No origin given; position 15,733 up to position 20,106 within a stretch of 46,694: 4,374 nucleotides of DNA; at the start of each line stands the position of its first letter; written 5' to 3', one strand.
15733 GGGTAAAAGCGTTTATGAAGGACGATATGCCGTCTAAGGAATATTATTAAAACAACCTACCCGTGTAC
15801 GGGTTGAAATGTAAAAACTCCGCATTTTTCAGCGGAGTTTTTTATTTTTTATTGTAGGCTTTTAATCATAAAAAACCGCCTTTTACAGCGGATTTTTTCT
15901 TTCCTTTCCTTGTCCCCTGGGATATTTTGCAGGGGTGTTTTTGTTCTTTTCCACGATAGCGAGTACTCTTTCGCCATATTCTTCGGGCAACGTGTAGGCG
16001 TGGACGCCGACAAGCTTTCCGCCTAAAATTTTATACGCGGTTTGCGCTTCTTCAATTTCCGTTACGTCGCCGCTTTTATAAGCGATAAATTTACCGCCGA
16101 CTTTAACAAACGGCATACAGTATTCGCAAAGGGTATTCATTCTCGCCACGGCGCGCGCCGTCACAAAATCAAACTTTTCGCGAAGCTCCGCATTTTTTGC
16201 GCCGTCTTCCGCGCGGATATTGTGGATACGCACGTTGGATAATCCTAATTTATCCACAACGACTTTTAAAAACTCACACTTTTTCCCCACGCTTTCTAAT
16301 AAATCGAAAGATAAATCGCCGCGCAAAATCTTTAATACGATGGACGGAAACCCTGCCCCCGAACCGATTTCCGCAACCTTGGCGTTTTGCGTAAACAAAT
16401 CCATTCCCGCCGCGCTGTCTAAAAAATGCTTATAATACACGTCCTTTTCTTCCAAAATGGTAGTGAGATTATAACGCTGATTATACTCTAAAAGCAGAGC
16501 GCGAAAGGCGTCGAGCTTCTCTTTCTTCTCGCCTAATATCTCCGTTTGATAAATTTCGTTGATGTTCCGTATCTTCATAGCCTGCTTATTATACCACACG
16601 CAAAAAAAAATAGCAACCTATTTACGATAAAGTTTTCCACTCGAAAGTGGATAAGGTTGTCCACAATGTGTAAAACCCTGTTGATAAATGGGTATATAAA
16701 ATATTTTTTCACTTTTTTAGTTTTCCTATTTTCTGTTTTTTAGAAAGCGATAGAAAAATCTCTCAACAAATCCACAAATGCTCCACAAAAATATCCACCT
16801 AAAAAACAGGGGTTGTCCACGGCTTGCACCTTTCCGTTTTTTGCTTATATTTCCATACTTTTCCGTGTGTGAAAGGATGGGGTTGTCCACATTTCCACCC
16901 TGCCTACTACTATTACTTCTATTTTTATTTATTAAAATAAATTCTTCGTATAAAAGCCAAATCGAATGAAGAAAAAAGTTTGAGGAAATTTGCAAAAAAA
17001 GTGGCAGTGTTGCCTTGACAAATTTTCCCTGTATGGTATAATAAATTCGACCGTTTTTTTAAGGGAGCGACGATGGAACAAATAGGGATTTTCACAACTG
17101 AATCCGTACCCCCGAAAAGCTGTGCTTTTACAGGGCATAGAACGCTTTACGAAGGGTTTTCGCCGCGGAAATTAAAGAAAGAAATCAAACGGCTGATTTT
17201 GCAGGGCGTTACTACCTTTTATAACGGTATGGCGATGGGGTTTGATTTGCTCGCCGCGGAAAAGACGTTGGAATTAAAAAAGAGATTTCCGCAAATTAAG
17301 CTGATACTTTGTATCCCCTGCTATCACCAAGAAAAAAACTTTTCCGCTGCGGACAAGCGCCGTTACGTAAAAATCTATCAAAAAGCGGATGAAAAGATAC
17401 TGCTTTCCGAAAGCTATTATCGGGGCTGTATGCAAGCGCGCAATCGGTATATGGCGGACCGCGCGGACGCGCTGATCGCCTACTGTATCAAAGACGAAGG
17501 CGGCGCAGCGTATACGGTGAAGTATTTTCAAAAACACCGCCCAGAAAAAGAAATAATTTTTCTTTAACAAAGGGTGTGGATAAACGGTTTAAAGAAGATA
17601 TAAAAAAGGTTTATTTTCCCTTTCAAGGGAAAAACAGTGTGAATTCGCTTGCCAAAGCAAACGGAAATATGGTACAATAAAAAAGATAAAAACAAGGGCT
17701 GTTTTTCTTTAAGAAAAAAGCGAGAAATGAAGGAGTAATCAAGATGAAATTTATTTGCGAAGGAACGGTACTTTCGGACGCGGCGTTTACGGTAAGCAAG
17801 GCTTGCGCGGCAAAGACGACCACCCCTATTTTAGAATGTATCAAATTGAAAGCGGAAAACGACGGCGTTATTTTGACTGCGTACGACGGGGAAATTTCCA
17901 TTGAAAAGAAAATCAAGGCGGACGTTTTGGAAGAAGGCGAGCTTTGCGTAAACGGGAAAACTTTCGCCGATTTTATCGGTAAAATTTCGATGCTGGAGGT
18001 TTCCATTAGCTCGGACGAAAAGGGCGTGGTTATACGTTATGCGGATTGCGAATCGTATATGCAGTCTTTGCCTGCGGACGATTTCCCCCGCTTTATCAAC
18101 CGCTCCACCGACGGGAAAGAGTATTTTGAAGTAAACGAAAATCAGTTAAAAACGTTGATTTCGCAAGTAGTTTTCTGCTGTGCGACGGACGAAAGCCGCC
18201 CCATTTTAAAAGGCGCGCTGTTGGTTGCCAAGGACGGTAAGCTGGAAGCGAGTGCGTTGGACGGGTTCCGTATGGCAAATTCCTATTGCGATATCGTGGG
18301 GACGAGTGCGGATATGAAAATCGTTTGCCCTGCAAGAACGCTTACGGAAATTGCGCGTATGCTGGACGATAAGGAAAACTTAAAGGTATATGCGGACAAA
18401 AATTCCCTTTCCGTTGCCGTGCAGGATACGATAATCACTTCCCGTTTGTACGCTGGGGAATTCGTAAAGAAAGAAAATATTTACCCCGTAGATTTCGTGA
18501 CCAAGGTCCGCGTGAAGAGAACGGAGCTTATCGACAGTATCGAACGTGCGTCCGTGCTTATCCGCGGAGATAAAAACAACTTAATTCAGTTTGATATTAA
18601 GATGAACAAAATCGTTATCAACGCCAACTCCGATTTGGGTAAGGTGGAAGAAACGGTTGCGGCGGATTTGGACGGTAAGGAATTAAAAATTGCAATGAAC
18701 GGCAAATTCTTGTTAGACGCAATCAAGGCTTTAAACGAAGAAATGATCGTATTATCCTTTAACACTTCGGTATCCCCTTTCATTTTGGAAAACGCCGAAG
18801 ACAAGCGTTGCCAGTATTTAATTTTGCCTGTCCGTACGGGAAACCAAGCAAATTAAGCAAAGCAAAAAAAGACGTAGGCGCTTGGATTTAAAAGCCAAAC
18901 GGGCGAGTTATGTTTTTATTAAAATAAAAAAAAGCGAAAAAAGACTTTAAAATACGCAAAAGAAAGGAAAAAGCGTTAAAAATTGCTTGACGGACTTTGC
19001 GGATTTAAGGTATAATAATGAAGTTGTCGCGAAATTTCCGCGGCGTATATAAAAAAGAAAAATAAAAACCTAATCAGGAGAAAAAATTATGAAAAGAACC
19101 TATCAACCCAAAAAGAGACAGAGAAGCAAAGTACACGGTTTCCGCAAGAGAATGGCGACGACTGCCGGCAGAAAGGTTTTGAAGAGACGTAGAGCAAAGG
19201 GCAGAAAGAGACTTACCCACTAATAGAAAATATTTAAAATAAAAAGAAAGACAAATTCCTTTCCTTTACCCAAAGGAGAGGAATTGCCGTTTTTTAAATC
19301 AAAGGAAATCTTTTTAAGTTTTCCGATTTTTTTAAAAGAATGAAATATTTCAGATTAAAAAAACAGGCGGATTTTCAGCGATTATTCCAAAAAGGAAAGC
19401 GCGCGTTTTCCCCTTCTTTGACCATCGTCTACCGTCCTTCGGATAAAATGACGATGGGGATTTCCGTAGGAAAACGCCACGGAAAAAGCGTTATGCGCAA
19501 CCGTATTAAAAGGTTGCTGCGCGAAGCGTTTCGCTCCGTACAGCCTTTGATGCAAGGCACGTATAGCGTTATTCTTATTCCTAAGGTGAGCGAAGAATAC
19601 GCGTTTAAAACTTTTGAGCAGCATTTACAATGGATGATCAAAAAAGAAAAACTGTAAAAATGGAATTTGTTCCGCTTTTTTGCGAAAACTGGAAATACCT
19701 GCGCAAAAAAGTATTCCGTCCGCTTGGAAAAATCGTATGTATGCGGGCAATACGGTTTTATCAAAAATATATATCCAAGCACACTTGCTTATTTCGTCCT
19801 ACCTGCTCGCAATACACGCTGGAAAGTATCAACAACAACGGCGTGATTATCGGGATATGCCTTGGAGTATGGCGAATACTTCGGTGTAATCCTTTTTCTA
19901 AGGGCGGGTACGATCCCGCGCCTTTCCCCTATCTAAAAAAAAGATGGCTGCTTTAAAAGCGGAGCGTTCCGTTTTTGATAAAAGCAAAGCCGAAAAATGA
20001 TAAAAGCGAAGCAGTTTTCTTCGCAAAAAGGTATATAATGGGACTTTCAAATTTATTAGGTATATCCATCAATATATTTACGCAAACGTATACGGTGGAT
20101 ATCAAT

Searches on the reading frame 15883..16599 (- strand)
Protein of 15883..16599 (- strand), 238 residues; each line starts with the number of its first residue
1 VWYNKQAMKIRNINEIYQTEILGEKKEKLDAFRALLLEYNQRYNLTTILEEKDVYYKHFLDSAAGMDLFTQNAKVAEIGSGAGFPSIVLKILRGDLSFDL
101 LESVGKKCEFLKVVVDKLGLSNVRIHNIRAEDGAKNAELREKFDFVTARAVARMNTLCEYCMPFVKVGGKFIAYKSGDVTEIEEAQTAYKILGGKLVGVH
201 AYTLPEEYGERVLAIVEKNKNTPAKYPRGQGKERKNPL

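Call 6: search_protein_families(library=pfam, proteins=[window:15883-16599:-])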
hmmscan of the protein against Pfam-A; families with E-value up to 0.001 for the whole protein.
window:15883-16599:- (238 aa): 1 family
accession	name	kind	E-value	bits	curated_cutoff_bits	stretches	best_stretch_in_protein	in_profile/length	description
PF02527.21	GidB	-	5.2e-48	163.3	27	1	26-201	2-175/184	rRNA small subunit methyltransferase G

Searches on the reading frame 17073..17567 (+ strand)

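Call 6: search_protein_families(library=pfam, proteins=[window:17073-17567:+])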
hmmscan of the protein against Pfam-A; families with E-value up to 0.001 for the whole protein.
window:17073-17567:+ (164 aa): 1 family
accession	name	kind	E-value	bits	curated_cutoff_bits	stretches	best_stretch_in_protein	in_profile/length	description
PF06908.16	YpsA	-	4.8e-18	66.2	27.7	1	33-157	27-154/168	YspA SLOG family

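Call 42: search_protein_families(library=ncbifam, proteins=[window:17073-17567:+], max_evalue=0.01)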
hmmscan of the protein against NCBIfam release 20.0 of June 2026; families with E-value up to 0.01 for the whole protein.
window:17073-17567:+ (164 aa): 1 family
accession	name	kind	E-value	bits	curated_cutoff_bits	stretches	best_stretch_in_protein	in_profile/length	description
NF010181.0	PRK13660.1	equivalog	1.2e-13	51.5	165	1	33-158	30-158/182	hypothetical protein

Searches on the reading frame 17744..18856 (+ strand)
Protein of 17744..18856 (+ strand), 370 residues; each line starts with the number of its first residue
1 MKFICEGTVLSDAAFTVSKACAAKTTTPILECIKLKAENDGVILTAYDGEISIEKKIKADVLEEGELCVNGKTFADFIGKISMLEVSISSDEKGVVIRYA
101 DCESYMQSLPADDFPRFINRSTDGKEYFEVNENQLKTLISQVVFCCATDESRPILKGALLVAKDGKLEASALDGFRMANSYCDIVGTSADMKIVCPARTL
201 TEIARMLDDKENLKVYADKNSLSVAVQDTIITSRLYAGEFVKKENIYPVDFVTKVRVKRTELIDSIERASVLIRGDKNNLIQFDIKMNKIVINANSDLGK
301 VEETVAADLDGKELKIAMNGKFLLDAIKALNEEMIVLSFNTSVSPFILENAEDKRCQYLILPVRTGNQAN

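Call 6: search_protein_families(library=pfam, proteins=[window:17744-18856:+])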
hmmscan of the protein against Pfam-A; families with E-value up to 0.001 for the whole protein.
window:17744-18856:+ (370 aa): 3 families
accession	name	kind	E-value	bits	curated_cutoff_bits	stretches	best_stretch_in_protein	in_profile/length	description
PF00712.24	DNA_pol3_beta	-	2.1e-35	121.9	24.4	3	1-116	1-118/120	DNA polymerase III beta subunit, N-terminal domain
PF02768.20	DNA_pol3_beta_3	-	5e-27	94.5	27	1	246-364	3-121/121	DNA polymerase III beta subunit, C-terminal domain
PF02767.21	DNA_pol3_beta_2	-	8.3e-23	81.3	27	1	129-240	1-114/116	DNA polymerase III beta subunit, central domain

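Call 12: find_encoding_contigs(protein=window:17744-18856:+, flank=10000, max_places=10)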
Protein window:17744-18856:+ (370 aa): no gene with exactly this product is on record in the collection.

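Call 13: find_related_loci(query=window:17744-18856:+, collection=genome_contigs, flank=10000)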
Query window:17744-18856:+ (370 aa) in genome_contigs; peptide patterns used: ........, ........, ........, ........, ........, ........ (x = any residue, [..] = any of these).
58 stretches matched a pattern; 24 encode a relative of the query (tblastn E <= 1e-3); 24 distinct loci.
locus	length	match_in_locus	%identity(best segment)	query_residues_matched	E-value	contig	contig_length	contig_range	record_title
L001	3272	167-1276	89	1-370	0e+0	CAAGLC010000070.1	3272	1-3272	MAG TPA_asm: Clostridia bacterium, isolate HGM11431, WGS project CAAGLC010000000 data, contig: SRS476346_73_k119_265943,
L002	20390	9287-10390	86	1-368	0e+0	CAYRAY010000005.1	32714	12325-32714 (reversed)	MAG TPA_asm: uncultured Clostridia bacterium isolate SRP350583_co2_315 genome assembly, contig: NODE_1748_length_32714_c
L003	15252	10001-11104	85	1-368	0e+0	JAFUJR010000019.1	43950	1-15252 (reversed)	MAG: Clostridia bacterium isolate RGIG4556 Roe_deer_Rectum-2__c1082, whole genome shotgun sequence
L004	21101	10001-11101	76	1-368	0e+0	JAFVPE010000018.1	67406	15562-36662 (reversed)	MAG: Clostridia bacterium isolate RGIG5268 Sheep_Colon-1__c431096, whole genome shotgun sequence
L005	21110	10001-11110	72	1-370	2e-180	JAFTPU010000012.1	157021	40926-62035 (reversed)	MAG: Clostridia bacterium isolate RGIG4039 Roe_deer_Cecum-5__c524033, whole genome shotgun sequence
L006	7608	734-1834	70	1-367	2e-178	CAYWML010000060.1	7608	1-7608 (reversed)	MAG TPA_asm: uncultured Clostridia bacterium isolate SRP225648_co1_280 genome assembly, contig: NODE_24684_length_7608_c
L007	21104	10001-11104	72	1-369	5e-177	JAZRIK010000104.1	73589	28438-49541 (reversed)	MAG: Candidatus Scatosoma sp. isolate T1900045475_YK20190169.MAGScoT_cleanbin_000016 SGB_7259_k141_3285431, whole genome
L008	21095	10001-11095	71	1-365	2e-174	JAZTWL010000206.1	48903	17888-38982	MAG: Candidatus Scatosoma sp. isolate T1900045333_YK20190022.MAGScoT_cleanbin_000046 SGB_6556_k141_1086518, whole genome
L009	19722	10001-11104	70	1-369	6e-174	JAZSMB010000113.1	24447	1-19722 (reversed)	MAG: Candidatus Scatosoma sp. isolate T1900044555_TS20190021.MAGScoT_cleanbin_000094 SGB_296_k141_3302707, whole genome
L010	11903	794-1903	70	1-370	2e-173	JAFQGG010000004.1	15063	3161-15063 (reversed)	MAG: Clostridia bacterium isolate RGIG1792 Goat_Cecum-4__c571, whole genome shotgun sequence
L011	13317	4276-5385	70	1-370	4e-175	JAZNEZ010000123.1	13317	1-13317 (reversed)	MAG: Candidatus Scatosoma sp. isolate T1900044716_TS20190182.MAGScoT_cleanbin_000046 SGB_1879_k141_385186, whole genome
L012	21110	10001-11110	71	1-370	2e-178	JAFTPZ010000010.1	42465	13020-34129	MAG: Clostridia bacterium isolate RGIG4044 Roe_deer_Cecum-5__c5219, whole genome shotgun sequence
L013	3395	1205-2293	66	1-365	1e-162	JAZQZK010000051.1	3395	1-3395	MAG: Candidatus Scatosoma sp. isolate T1900045155_TC20190149.MAGScoT_cleanbin_000036 SGB_4977_k141_2070361, whole genome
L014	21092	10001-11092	64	1-365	3e-155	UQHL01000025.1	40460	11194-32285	uncultured Clostridiales bacterium isolate UMGS285 genome assembly, contig: NODE_135_length_40460_cov_10.5997, whole gen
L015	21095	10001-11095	63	1-366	4e-153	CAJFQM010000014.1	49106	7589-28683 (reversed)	uncultured Clostridia bacterium isolate Chicken_15_mag_29 genome assembly, contig: MAGpy_11413_15_idba_bin_29_fascaffold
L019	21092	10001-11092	60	1-367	1e-143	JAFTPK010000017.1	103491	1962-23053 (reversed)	MAG: Clostridia bacterium isolate RGIG4029 Roe_deer_Cecum-5__c5548, whole genome shotgun sequence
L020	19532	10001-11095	58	1-367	1e-136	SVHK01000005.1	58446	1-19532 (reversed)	MAG: Clostridiales bacterium isolate SIG382 NODE_2711_length_58446_cov_2.356625, whole genome shotgun sequence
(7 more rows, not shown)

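Call 29: search_protein_families(library=pfam, proteins=[L007:5404-6696:-, L007:6914-8143:-, L007:4924-5367:-, L007:4316-4693:+, L019:17469-19376:+, L019:19435-20247:+, L020:17692-19095:+], max_evalue=0.01)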
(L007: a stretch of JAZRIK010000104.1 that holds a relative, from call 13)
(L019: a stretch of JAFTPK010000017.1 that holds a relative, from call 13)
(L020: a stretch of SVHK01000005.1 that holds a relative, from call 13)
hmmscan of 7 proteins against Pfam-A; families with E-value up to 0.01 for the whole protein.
L007:5404-6696:- (430 aa): 1 family
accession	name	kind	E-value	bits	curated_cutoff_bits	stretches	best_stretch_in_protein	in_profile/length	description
PF07690.21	MFS_1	-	6.7e-30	104.6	33.4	2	21-361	5-346/347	Major Facilitator Superfamily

L007:6914-8143:- (409 aa): 0 families

L007:4924-5367:- (147 aa): 0 families

L007:4316-4693:+ (125 aa): 0 families

L019:17469-19376:+ (635 aa): 13 families
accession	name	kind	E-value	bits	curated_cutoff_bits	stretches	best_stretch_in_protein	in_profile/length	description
PF01434.24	Peptidase_M41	-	1.3e-63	214.7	29.9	1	411-599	2-190/191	Peptidase family M41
PF00004.35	AAA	-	5.4e-46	156.7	21.2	1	197-329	1-130/131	ATPase family associated with various cellular activities (AAA)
PF17862.7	AAA_lid_3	-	8.9e-13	48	27.2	1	352-393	1-42/45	AAA+ lid domain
PF06480.20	FtsH_ext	-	2.1e-06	28.3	25.5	1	8-75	2-75/103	FtsH Extracellular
PF07728.20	AAA_5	-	9.3e-06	26.1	22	1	197-283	2-96/139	AAA domain (dynein-related subfamily)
PF05496.18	RuvB_N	-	0.00015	22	27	1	163-265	9-96/159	Holliday junction DNA helicase RuvB P-loop domain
PF06068.19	TIP49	-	0.00017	21.4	23.8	1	195-231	51-89/347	TIP49 P-loop domain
PF13401.12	AAA_22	-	0.0011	19.7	27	0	197-218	8-29/130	AAA domain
PF13191.12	AAA_16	-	0.0024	18.9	32.6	0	192-216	22-46/167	AAA ATPase domain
PF13207.12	AAA_17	-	0.0024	18.6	27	0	200-247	1-47/136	AAA domain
PF20720.3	nSTAND3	-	0.0027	17.9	27.2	0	197-271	20-81/155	Novel STAND NTPase 3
PF20436.4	LonB_AAA-LID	-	0.0037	17.7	22.4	0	368-400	29-61/65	Archaeal LonB, AAA+ ATPase LID domain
PF13671.12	AAA_33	-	0.0042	17.8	27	0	197-243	2-46/143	AAA domain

L019:19435-20247:+ (270 aa): 1 family
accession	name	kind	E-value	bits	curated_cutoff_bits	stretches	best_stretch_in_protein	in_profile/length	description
PF17762.8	HTH_ParB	-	7.9e-30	103.5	22.6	1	105-201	2-99/102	ParB HTH domain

L020:17692-19095:+ (467 aa): 1 family
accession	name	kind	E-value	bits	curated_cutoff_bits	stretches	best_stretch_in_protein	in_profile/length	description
PF01554.23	MatE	-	2.3e-51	174.1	24.9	2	39-199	1-161/161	MatE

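Call 49: find_homologous_proteins(query=window:17744-18856:+, max_evalue=1e-20)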
Query window:17744-18856:+ (370 aa): 3459 proteins with E <= 1e-20 among 7253 candidates; the best 120 are listed.
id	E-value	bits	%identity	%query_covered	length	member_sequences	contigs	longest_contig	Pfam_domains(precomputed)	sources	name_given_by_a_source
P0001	6.8e-233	790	99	100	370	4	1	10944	PF00712.25,PF02768.21,PF02767.22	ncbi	-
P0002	4.7e-214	728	89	99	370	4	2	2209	PF00712.25,PF02768.21,PF02767.22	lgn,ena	-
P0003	6.5e-214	727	89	99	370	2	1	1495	PF00712.25,PF02768.21,PF02767.22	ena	-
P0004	4.1e-212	722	88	100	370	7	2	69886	PF00712.25,PF02768.21,PF02767.22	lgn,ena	-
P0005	1.4e-207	707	86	99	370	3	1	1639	PF00712.25,PF02768.21,PF02767.22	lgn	-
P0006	1.0e-204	697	84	99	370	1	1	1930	PF00712.25,PF02768.21,PF02767.22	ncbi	-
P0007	1.1e-204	697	86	99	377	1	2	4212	PF00712.25,PF02768.21,PF02767.22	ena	-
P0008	2.6e-204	696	86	99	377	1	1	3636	PF00712.25,PF02768.21,PF02767.22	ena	-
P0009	3.8e-204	695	85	99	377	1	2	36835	PF00712.25,PF02768.21,PF02767.22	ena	-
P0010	5.5e-204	695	85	99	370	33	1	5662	PF00712.25,PF02768.21,PF02767.22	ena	-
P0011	1.2e-203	694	85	100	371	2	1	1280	PF00712.25,PF02768.21,PF02767.22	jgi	jgi:DNA polymerase-3 subunit beta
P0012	4.6e-202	689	85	99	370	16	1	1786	PF00712.25,PF02768.21,PF02767.22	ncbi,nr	ncbi:MAG: DNA polymerase III subunit beta [Clostridia bacterium]|nr:DNA polymerase III subunit beta 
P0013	2.9e-201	686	85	99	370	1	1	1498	PF00712.25,PF02768.21,PF02767.22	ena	-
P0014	4.0e-199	679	83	99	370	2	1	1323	PF00712.25,PF02768.21,PF02767.22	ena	-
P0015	8.7e-193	658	81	99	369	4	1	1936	PF00712.25,PF02768.21,PF02767.22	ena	-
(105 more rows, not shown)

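Call 50: find_encoding_contigs(protein=P0001, flank=10000, max_places=3)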
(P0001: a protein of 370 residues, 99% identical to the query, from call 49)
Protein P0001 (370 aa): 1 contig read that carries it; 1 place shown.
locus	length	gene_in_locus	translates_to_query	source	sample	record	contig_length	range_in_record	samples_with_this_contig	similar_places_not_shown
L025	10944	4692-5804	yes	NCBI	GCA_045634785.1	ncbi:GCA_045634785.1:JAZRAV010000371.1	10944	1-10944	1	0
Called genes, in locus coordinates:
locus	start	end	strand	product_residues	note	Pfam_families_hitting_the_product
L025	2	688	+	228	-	?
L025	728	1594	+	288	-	PF04468:PSP1, PF28472:PSP1_3rd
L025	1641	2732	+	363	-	-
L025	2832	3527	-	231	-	PF02527:GidB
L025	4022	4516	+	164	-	PF06908:YpsA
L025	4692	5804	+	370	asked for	PF00712:DNA_pol3_beta, PF02767:DNA_pol3_beta_2, PF02768:DNA_pol3_beta_3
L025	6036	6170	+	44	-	PF00468:Ribosomal_L34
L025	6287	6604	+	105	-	PF00825:Ribonuclease_P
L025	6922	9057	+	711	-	PF02096:60KD_IMP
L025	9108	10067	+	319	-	PF14804:Jag_N, PF13083:KH_KhpA-B, PF01424:R3H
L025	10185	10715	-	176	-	PF06177:QueT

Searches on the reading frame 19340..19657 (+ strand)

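Call 6: search_protein_families(library=pfam, proteins=[window:19340-19657:+])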
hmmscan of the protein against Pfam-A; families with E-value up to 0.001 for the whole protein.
window:19340-19657:+ (105 aa): 1 family
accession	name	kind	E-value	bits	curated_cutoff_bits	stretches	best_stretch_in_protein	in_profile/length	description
PF00825.24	Ribonuclease_P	-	7.7e-26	90.7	22.3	1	4-102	5-107/109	Ribonuclease P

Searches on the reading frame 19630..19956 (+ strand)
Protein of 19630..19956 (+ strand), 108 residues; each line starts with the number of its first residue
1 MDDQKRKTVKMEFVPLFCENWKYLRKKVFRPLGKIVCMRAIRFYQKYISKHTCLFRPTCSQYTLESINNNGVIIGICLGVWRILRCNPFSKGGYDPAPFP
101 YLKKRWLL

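Call 6: search_protein_families(library=pfam, proteins=[window:19630-19956:+])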
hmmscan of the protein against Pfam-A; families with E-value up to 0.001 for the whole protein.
window:19630-19956:+ (108 aa): 1 family
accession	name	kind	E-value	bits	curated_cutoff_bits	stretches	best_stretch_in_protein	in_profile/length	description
PF01809.23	YidD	-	6.6e-25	87.1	27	1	36-96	3-66/67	Putative membrane protein insertion efficiency factor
